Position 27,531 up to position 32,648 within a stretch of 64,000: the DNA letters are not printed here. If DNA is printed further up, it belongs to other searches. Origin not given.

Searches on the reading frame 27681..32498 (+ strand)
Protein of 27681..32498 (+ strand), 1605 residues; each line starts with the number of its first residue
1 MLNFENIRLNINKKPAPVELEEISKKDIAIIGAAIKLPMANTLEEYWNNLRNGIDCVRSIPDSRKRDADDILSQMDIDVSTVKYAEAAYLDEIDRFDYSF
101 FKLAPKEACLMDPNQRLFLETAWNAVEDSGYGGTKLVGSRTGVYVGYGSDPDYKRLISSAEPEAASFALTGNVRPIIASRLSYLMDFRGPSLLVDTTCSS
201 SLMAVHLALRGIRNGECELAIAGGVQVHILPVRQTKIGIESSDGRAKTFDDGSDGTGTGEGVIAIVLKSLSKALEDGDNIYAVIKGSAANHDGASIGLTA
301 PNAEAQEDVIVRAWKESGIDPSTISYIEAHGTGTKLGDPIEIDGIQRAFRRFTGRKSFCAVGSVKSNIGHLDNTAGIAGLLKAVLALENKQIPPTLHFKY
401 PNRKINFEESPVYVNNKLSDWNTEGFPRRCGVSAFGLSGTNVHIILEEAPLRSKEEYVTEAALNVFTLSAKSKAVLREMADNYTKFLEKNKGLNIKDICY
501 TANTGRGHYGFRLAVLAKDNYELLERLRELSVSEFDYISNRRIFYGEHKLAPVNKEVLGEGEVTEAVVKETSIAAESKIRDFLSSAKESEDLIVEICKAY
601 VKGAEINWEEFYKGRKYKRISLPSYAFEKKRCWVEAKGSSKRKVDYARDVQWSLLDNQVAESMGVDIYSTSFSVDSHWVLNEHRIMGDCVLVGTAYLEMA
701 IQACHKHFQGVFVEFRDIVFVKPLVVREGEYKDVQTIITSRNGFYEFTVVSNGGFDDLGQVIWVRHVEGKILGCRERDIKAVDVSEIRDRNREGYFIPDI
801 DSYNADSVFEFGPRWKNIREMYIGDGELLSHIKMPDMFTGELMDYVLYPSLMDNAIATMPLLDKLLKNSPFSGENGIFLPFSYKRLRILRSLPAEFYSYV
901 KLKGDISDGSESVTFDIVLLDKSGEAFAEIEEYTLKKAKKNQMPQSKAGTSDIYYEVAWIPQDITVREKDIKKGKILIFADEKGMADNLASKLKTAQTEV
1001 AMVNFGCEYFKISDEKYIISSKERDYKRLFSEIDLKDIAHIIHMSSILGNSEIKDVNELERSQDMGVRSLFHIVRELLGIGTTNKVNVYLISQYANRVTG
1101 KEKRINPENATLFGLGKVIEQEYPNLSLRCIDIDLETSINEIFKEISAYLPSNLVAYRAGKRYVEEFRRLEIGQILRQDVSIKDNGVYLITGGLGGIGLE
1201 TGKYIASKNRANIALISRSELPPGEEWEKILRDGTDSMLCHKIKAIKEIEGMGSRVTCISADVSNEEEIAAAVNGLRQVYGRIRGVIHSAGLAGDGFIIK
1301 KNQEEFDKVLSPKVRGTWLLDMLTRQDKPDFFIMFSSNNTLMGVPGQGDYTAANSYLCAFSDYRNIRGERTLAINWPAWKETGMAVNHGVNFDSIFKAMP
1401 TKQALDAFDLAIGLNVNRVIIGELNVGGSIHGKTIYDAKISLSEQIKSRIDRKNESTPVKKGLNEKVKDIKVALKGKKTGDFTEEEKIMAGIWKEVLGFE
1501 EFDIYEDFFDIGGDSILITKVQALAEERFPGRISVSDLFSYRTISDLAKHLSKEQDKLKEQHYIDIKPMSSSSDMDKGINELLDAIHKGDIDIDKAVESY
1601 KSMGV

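Call 7: search_protein_families(library=pfam, proteins=[window:27681-32498:+])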
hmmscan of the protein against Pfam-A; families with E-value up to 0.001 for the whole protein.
window:27681-32498:+ (1605 aa): 13 families
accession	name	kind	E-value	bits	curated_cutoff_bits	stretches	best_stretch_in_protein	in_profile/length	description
PF00109.32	ketoacyl-synt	-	7.4e-68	229.3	20.8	1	26-273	2-252/252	Beta-ketoacyl synthase, N-terminal domain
PF08659.16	KR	-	2.6e-51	174.5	22.6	1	1186-1381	1-180/180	KR domain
PF02801.28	Ketoacyl-synt_C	-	9.6e-44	148.6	20.8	1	281-398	1-118/119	Beta-ketoacyl synthase, C-terminal domain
PF22621.2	CurL-like_PKS_C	-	9.3e-22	77.2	27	1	465-527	2-64/64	CurL-like, PKS C-terminal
PF14765.12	PS-DH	-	9.7e-21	74.4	23.7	1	806-941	28-162/166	Polyketide synthase dehydratase N-terminal domain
PF21089.3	PKS_DH_N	-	2.4e-18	66.4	27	1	654-751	3-102/103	Polyketide synthase dehydratase domain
PF21394.3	Beta-ketacyl_N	-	1.5e-16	61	26.9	1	974-1142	1-163/170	Beta-ketoacyl synthase-like, N-terminal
PF16197.11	KAsynt_C_assoc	-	4.8e-14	53.2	33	1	401-506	1-103/111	Ketoacyl-synthetase C-terminal extension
PF00550.31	PP-binding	-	5e-13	49.5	20.8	1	1491-1551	5-67/67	Phosphopantetheine attachment site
PF00106.31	adh_short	-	1.2e-12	48.2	26.6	1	1188-1360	3-159/195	short chain dehydrogenase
PF22336.2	RhiE-like_linker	-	9e-12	45.2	27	1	468-529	2-62/67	RhiE-like, KS-MAT linker domain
PF13561.12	adh_short_C2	-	3e-09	37.3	27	1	1247-1359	37-152/236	Enoyl-(Acyl carrier protein) reductase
PF00108.29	Thiolase_N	-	9.4e-05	22.3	26.4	1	190-225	77-112/260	Thiolase, N-terminal domain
